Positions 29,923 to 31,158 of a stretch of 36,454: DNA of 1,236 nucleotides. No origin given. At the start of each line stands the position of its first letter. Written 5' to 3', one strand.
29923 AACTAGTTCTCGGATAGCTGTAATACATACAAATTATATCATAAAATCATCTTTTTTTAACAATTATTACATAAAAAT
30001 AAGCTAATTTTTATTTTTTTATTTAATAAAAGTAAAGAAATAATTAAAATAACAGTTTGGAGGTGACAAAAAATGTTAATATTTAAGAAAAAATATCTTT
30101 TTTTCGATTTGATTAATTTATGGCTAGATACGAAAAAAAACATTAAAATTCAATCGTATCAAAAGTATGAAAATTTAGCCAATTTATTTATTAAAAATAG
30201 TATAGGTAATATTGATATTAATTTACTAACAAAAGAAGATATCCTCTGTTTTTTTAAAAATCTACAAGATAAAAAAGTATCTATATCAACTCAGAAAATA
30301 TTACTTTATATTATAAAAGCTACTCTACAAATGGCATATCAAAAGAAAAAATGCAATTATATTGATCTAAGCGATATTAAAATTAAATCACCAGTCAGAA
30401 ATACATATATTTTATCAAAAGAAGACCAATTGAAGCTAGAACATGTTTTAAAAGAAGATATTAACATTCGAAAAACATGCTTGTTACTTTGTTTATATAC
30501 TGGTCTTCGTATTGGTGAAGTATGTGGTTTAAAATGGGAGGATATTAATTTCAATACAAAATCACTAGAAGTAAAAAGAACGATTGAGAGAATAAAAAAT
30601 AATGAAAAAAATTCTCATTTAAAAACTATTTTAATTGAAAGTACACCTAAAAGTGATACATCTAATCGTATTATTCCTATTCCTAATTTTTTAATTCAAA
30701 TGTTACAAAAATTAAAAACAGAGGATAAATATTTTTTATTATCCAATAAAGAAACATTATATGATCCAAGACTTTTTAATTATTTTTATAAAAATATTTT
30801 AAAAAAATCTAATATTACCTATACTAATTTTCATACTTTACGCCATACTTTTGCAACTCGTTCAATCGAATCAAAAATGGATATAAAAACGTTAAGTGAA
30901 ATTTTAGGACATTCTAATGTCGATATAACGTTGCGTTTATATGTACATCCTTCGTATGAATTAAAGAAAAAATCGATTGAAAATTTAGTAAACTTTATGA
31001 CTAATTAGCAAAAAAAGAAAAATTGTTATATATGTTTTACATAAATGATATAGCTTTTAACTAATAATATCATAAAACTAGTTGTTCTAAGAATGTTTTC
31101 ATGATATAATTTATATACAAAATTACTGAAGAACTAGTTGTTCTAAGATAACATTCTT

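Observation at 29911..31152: Recombinase-in-cassette inversion switch candidate at the head of the ~18 kb polysaccharide operon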

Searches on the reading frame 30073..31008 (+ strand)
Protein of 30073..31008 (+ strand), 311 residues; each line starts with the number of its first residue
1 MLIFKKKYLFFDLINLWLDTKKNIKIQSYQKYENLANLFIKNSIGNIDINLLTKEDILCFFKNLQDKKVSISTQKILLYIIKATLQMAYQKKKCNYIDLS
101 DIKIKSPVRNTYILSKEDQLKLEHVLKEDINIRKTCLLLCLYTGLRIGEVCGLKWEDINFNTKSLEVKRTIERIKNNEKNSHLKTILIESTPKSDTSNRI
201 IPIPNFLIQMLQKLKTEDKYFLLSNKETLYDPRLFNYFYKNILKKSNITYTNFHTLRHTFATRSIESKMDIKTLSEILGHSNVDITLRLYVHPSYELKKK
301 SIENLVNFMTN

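Call 5: search_protein_families(library=pfam, proteins=[window:30073-31008:+])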
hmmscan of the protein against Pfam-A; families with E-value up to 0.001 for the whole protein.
window:30073-31008:+ (311 aa): 2 families
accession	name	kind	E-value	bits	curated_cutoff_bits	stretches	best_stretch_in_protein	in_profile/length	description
PF00589.27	Phage_integrase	-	2.3e-26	93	27.1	1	124-295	13-170/172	Phage integrase family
PF14659.12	Phage_int_SAM_3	-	1.2e-05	25.9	22.6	1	10-57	2-50/58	Phage integrase, N-terminal SAM-like domain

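Call 6: find_encoding_contigs(protein=window:30073-31008:+, flank=6000, max_places=10)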
Protein window:30073-31008:+ (311 aa): no gene with exactly this product is on record in the collection.

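Call 7: find_homologous_proteins(query=window:30073-31005:+)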
Query window:30073-31005:+ (311 aa): 6689 proteins with E <= 0.001 among 8000 candidates; the best 120 are listed.
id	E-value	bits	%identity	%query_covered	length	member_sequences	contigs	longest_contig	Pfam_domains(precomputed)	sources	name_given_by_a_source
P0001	1.9e-195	666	100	100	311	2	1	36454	PF14659.13,PF00589.28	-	-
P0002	4.0e-124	432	66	100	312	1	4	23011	PF14659.13,PF00589.28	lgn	-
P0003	2.4e-123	429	66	100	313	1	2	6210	PF14659.13,PF00589.28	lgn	-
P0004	7.2e-123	428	67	100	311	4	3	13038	PF14659.13,PF00589.28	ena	-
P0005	4.3e-122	425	68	98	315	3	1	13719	PF14659.13,PF00589.28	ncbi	-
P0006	2.3e-121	423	66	98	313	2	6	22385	PF14659.13,PF00589.28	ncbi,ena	-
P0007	1.5e-119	417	68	97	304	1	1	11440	PF14659.13,PF00589.28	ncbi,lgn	-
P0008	7.1e-119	415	65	97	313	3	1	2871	PF14659.13,PF00589.28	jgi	-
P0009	1.3e-118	414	64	99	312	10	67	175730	PF14659.13,PF00589.28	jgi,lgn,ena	jgi:integrase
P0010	2.1e-117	410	65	97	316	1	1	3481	PF14659.13,PF00589.28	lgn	-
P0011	2.6e-117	409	63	100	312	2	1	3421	PF00589.28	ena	-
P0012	5.6e-116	405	64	98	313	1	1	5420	PF14659.13,PF00589.28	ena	-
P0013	2.5e-115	403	66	96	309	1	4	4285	PF00589.28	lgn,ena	-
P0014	3.0e-115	403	66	97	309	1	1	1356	PF00589.28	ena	-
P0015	3.1e-115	403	64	99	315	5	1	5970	PF14659.13,PF00589.28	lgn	-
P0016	6.3e-115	402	63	100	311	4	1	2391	PF14659.13,PF00589.28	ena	-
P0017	8.9e-115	401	65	96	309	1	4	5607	PF00589.28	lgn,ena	-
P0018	1.1e-114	401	62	100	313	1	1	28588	PF00589.28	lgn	-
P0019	1.9e-114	400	62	99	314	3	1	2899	PF14659.13,PF00589.28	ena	-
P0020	2.6e-114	400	64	97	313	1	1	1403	PF00589.28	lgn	-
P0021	2.8e-114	399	65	96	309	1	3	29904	PF00589.28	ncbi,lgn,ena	-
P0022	3.7e-114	399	63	99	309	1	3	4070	PF14659.13,PF00589.28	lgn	-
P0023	7.9e-114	398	63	97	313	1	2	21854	PF14659.13,PF00589.28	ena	-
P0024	1.4e-113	397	62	100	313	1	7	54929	PF00589.28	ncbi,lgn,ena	-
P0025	1.8e-113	397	63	99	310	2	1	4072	PF14659.13,PF00589.28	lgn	-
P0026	2.6e-113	396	62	100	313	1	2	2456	PF00589.28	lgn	-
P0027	3.9e-113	396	62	98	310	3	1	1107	PF14659.13,PF00589.28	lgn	-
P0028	5.5e-113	395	65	95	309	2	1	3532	PF00589.28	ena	-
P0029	6.9e-113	395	63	99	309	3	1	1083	PF00589.28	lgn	-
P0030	1.9e-112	393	65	96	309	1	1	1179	PF00589.28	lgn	-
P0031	2.2e-112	393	64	98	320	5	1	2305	PF14659.13,PF00589.28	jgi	-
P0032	2.9e-112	393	64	98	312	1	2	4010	PF14659.13,PF00589.28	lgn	-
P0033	3.8e-112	392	63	96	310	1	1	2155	PF00589.28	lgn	-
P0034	4.3e-112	392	65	96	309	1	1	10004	PF00589.28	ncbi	-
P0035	1.3e-111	391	61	98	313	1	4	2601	PF14659.13,PF00589.28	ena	-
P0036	1.6e-111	390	60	99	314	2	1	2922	PF14659.13,PF00589.28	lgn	-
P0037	2.1e-111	390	63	97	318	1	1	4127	PF14659.13,PF00589.28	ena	-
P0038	2.6e-111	390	65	96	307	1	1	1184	PF00589.28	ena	-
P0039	3.2e-111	389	63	97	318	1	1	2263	PF14659.13,PF00589.28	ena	-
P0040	3.8e-111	389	63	96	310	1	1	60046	PF14659.13,PF00589.28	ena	-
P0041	5.4e-111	389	63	97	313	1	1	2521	PF14659.13,PF00589.28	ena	-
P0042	7.4e-111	388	62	96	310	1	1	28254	PF14659.13,PF00589.28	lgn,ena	-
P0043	8.0e-111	388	60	100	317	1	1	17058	PF14659.13,PF00589.28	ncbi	-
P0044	1.1e-110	388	64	98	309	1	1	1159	PF00589.28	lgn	-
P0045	1.4e-110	387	62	96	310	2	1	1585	PF00589.28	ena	-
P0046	2.3e-110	387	62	97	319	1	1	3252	PF14659.13,PF00589.28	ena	-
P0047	2.7e-110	386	62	96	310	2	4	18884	PF00589.28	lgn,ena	-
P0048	3.5e-110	386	60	99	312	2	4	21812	PF00589.28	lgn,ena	-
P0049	4.7e-110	386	61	96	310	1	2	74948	PF14659.13,PF00589.28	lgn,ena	-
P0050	5.4e-110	385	62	100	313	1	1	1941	PF00589.28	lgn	-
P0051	7.9e-110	385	65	95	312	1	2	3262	PF00589.28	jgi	-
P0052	9.6e-110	385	60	100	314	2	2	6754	PF14659.13,PF00589.28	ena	-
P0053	1.0e-109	384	64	95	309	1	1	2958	PF00589.28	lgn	-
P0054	1.4e-109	384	63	96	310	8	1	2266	PF00589.28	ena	-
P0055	1.5e-109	384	63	96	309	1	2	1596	PF14659.13,PF00589.28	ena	-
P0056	1.7e-109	384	63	99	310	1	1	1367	PF00589.28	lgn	-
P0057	2.1e-109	383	61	100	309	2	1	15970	PF00589.28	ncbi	-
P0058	2.5e-109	383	63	96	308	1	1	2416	PF00589.28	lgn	-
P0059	2.9e-109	383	61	98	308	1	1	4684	PF14659.13,PF00589.28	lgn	-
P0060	3.7e-109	383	61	98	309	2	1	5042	PF00589.28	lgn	-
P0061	4.3e-109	382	61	100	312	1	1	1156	PF14659.13,PF00589.28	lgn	-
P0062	4.4e-109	382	59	98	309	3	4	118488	PF14659.13,PF00589.28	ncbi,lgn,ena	-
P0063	4.8e-109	382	62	99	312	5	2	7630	PF00589.28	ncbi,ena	-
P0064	5.1e-109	382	65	96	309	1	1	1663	PF00589.28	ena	-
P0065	7.7e-109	382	62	98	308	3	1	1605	PF14659.13,PF00589.28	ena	-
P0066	1.2e-108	381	61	96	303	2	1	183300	PF14659.13,PF00589.28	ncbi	-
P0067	1.4e-108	381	64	96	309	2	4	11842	PF14659.13,PF00589.28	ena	-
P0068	2.2e-108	380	60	99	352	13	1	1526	PF14659.13,PF00589.28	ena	-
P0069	3.5e-108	379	64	96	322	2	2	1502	PF00589.28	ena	-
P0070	5.4e-108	379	62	96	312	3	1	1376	PF00589.28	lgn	-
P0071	8.6e-108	378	62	96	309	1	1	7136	PF00589.28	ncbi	-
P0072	1.3e-107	378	57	97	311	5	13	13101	PF14659.13,PF00589.28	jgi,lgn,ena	-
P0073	1.4e-107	377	60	98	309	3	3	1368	PF14659.13,PF00589.28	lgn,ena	-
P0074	2.1e-107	377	61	98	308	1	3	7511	PF14659.13,PF00589.28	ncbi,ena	-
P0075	3.0e-107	376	63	96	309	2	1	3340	PF00589.28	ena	-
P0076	3.3e-107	376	64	96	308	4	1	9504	PF00589.28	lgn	-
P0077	4.4e-107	376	59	98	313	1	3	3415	PF14659.13,PF00589.28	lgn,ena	-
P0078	4.5e-107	376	62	96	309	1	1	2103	PF14659.13,PF00589.28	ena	-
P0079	6.3e-107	375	62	96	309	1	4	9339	PF14659.13,PF00589.28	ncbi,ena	-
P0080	6.6e-107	375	61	99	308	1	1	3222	PF14659.13,PF00589.28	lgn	-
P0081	7.2e-107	375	61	98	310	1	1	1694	PF14659.13,PF00589.28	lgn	-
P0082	7.6e-107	375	62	96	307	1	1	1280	PF14659.13,PF00589.28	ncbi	-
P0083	1.3e-106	374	59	99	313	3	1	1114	PF14659.13,PF00589.28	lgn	-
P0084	1.6e-106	374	62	96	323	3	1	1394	PF00589.28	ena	-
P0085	1.9e-106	374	59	99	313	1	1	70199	PF13495.13,PF00589.28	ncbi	-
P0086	2.7e-106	373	61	96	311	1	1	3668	PF00589.28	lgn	-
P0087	2.9e-106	373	60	98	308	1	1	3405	PF14659.13,PF00589.28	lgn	-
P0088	3.9e-106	373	60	96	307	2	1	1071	PF00589.28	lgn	-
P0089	4.6e-106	372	59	99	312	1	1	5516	PF14659.13,PF00589.28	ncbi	-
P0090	4.7e-106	372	62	99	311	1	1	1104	PF14659.13,PF00589.28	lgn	-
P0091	5.1e-106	372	61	96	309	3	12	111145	PF14659.13,PF00589.28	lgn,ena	-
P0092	1.1e-105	371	61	96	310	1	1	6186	PF14659.13,PF00589.28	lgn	-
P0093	1.5e-105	371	61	96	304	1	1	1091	PF14659.13,PF00589.28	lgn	-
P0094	2.4e-105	370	59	99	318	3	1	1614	PF00589.28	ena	-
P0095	3.8e-105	369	59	99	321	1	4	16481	PF14659.13,PF00589.28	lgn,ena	-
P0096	4.6e-105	369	61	98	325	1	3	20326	PF14659.13,PF00589.28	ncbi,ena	-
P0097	7.6e-105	368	60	96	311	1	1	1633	PF14659.13,PF00589.28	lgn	-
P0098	1.2e-104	368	61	96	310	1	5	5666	PF14659.13,PF00589.28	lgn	-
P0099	1.6e-104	367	57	100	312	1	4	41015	PF14659.13,PF00589.28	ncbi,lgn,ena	-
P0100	1.8e-104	367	61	96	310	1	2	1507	PF14659.13,PF00589.28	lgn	-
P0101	1.8e-104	367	61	96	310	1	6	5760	PF14659.13,PF00589.28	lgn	-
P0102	2.5e-104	367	58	99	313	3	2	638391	PF00589.28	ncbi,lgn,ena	-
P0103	3.0e-104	367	58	100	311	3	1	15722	PF14659.13,PF00589.28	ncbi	-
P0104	2.1e-103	364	60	97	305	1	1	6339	PF14659.13,PF00589.28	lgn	-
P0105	2.9e-103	363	64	83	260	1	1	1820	PF00589.28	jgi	-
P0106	4.0e-103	363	57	99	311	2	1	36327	PF00589.28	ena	-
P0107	8.7e-103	362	60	96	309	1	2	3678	PF00589.28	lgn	-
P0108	1.3e-102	361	59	98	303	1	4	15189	PF14659.13,PF00589.28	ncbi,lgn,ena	-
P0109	4.5e-102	359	57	99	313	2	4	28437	PF00589.28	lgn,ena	-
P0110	1.1e-101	358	59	99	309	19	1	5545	PF00589.28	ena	-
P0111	1.4e-101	358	61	98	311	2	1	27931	PF00589.28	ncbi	-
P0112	3.2e-101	357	59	98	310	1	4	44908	PF14659.13,PF00589.28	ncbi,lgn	-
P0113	4.8e-101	356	52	98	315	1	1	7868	PF00589.28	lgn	-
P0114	5.0e-101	356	58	98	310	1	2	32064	PF00589.28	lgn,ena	-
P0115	5.5e-101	356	61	96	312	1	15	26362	PF00589.28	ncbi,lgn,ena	-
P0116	1.3e-100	355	56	99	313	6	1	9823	PF00589.28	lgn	-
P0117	1.8e-100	354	57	98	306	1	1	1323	PF14659.13,PF00589.28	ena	-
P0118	4.1e-100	353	56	100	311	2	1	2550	PF00589.28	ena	-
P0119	6.7e-100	352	58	99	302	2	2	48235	PF14659.13,PF00589.28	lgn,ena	-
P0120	1.2e-99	351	56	98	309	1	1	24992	PF14659.13,PF00589.28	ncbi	-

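Call 8: find_encoding_contigs(protein=P0009, flank=5000, max_places=10)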
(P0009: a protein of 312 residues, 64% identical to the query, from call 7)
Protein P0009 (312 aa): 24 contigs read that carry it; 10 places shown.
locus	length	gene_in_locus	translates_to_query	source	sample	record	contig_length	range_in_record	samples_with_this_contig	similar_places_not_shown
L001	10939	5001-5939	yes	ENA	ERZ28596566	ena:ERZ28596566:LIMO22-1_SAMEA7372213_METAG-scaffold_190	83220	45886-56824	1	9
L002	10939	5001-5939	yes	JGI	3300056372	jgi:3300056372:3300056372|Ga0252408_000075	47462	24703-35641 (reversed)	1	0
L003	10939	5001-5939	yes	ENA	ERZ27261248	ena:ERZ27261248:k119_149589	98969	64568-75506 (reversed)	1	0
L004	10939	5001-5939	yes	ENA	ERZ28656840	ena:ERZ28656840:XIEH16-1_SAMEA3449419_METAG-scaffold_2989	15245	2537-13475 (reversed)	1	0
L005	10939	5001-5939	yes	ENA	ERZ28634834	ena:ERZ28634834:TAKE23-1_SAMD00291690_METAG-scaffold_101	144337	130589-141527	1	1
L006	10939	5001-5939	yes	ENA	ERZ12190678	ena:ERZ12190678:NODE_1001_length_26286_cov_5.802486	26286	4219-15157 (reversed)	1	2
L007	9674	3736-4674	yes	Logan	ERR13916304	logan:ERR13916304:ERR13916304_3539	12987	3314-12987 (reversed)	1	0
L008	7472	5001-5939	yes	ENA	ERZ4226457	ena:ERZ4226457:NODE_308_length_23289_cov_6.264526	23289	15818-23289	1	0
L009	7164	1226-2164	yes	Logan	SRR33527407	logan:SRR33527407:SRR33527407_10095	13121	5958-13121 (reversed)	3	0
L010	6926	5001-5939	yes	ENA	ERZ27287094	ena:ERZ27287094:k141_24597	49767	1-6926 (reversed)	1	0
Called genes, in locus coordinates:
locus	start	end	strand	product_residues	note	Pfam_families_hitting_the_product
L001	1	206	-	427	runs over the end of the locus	PF02403:Seryl_tRNA_N, PF00587:tRNA-synt_2b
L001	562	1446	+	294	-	PF17761:DUF1016_N, PF06250:YhcG_C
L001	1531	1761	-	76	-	PF00583:Acetyltransf_1, PF13420:Acetyltransf_4 (weak), PF13508:Acetyltransf_7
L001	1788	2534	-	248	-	PF00383:dCMP_cyt_deam_1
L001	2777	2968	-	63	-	-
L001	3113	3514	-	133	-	-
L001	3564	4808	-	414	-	-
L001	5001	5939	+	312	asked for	PF14659:Phage_int_SAM_3, PF00589:Phage_integrase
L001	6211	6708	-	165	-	PF00293:NUDIX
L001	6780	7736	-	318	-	PF13310:Virulence_RhuM, PF02661:Fic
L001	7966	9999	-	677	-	PF01751:Toprim, PF01131:Topoisom_bac, PF01396:Zn_ribbon_Top1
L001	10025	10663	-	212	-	PF01351:RNase_HII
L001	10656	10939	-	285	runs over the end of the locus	PF03193:RsgA_GTPase (weak), PF01926:MMR_HSR1, PF02421:FeoB_N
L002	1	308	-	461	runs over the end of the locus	PF02403:Seryl_tRNA_N, PF00587:tRNA-synt_2b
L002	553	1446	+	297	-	PF17761:DUF1016_N, PF06250:YhcG_C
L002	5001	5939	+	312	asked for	PF14659:Phage_int_SAM_3, PF00589:Phage_integrase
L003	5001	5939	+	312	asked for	PF14659:Phage_int_SAM_3, PF00589:Phage_integrase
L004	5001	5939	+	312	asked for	PF14659:Phage_int_SAM_3, PF00589:Phage_integrase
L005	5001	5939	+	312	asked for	PF14659:Phage_int_SAM_3, PF00589:Phage_integrase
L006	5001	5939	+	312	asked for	PF14659:Phage_int_SAM_3, PF00589:Phage_integrase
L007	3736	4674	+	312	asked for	PF14659:Phage_int_SAM_3, PF00589:Phage_integrase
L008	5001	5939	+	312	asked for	PF14659:Phage_int_SAM_3, PF00589:Phage_integrase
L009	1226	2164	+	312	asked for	PF14659:Phage_int_SAM_3, PF00589:Phage_integrase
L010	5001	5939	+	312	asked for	PF14659:Phage_int_SAM_3, PF00589:Phage_integrase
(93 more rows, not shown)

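Call 9: find_encoding_contigs(protein=P0002, flank=5000, max_places=6)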
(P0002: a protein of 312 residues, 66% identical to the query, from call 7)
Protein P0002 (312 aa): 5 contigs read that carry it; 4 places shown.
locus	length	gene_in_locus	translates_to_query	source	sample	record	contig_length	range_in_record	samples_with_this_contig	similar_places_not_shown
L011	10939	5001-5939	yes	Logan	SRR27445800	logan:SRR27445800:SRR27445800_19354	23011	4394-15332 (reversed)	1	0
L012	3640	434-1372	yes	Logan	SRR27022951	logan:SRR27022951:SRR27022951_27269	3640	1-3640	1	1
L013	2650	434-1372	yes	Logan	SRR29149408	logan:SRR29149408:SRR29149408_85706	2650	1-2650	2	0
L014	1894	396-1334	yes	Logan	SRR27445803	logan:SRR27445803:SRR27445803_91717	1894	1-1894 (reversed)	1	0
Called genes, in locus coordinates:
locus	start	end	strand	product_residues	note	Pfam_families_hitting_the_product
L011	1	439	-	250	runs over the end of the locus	PF00005:ABC_tran, PF13304:AAA_21 (faint)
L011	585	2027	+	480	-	PF00293:NUDIX, PF00561:Abhydrolase_1 (weak), PF12146:Hydrolase_4 (weak)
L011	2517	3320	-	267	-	PF09084:NMT1, PF13379:NMT1_2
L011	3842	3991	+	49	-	-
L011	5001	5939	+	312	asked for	PF14659:Phage_int_SAM_3, PF00589:Phage_integrase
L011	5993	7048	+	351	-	PF11335:DUF3137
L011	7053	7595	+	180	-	PF04011:LemA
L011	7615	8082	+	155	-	-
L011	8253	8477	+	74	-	-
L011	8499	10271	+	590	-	PF00239:Resolvase, PF07508:Recombinase, PF13408:Zn_ribbon_recom (weak)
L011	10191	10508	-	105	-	PF09084:NMT1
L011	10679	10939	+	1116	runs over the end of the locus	PF17802:SpaA (weak), PF22904:NOMO1-like_2nd (faint), PF17210:SdrD_B (faint), PF17802:SpaA, PF23193:NOMO_3rd (faint), PF11974:bMG3 (faint), PF17802:SpaA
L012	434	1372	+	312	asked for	PF14659:Phage_int_SAM_3, PF00589:Phage_integrase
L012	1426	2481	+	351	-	PF11335:DUF3137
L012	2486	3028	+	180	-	PF04011:LemA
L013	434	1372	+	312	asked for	PF14659:Phage_int_SAM_3, PF00589:Phage_integrase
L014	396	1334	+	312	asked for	PF14659:Phage_int_SAM_3, PF00589:Phage_integrase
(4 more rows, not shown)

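Call 14: find_related_loci(query=A1, collection=genome_contigs, flank=4000)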
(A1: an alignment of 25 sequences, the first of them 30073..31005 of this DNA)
Query A1 (311 aa) in genome_contigs; peptide patterns used: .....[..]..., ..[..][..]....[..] (x = any residue, [..] = any of these).
599 stretches matched a pattern (row limit reached: there are more); 595 encode a relative of the query (tblastn E <= 1e-3); the best 80 are kept; 80 distinct loci.
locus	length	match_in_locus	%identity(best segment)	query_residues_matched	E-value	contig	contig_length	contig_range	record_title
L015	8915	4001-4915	66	6-310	3e-129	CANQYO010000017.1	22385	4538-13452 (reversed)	MAG: uncultured Bacilli bacterium isolate Lapin-015__bin5 genome assembly, contig: Lapin-015__NODE_2082_length_22385_cov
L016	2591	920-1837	63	5-310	1e-128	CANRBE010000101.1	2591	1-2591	MAG: uncultured Bacilli bacterium isolate Lapin-028__bin9 genome assembly, contig: Lapin-028__NODE_41029_length_2591_cov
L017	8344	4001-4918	63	1-310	2e-122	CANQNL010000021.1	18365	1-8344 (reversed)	MAG: uncultured Bacilli bacterium isolate Lapin-012__bin34 genome assembly, contig: Lapin-012__NODE_3921_length_18365_co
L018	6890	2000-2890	65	13-310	1e-119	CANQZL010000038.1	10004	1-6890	MAG: uncultured Bacilli bacterium isolate Lapin-018__bin17 genome assembly, contig: Lapin-018__NODE_6762_length_10004_co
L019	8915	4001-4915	59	5-310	1e-116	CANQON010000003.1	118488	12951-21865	MAG: uncultured Bacilli bacterium isolate Lapin-032__bin82 genome assembly, contig: Lapin-032__NODE_259_length_118488_co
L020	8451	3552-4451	62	12-311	6e-116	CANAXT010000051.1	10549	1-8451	MAG TPA_asm: uncultured Tenericutes bacterium isolate SRR16350204_bin.22_metawrap_v1.3_MAG genome assembly, contig: NODE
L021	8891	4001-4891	62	13-310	8e-114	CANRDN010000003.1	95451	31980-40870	MAG: uncultured Bacilli bacterium isolate Lapin-026__bin19 genome assembly, contig: Lapin-026__NODE_185_length_95451_cov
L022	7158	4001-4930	58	1-311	3e-113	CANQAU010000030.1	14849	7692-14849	MAG: uncultured Bacilli bacterium isolate Lapin-003-2__bin54 genome assembly, contig: Lapin-003-2__NODE_3709_length_1484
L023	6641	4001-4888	60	12-311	5e-113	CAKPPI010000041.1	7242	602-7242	MAG: uncultured Bacilli bacterium isolate REFINED_METABAT215_TOP10_CONTIGS_1500_ASSEMBLY_K77_MERGED__Hadza_MoBio_hadza-E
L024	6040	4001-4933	60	1-311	8e-111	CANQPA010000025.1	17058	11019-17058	MAG: uncultured Bacilli bacterium isolate Lapin-032__bin42 genome assembly, contig: Lapin-032__NODE_4968_length_17058_co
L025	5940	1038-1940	59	8-311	2e-109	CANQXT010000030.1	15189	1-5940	MAG: uncultured Bacilli bacterium isolate Lapin-016__bin44 genome assembly, contig: Lapin-016__NODE_3495_length_15189_co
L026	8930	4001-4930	55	5-311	7e-105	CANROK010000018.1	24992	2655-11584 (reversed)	MAG: uncultured Bacilli bacterium isolate Lapin-020__bin27 genome assembly, contig: Lapin-020__NODE_2482_length_24992_co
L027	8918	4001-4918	55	7-311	2e-104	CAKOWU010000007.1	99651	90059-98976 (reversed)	MAG: uncultured Bacilli bacterium isolate REFINED_METABAT215_TOP10_CONTIGS_1500_ASSEMBLY_K77_MERGED__Hadza_MoBio_hadza-E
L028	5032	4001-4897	60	10-310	1e-104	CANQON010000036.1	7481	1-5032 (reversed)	MAG: uncultured Bacilli bacterium isolate Lapin-032__bin82 genome assembly, contig: Lapin-032__NODE_12874_length_7481_co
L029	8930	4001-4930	48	1-309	1e-86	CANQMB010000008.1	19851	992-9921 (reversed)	MAG: uncultured Bacilli bacterium isolate Lapin-014__bin60 genome assembly, contig: Lapin-014__NODE_2211_length_19851_co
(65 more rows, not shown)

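Call 18: find_encoding_contigs(protein=P0088, flank=3000, max_places=6)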
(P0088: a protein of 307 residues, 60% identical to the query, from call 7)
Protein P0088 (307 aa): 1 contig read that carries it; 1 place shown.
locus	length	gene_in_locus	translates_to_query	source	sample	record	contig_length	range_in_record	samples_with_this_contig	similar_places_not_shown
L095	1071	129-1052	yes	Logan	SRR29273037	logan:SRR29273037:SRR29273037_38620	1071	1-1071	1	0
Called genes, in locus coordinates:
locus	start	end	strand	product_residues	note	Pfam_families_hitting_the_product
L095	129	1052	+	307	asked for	PF00589:Phage_integrase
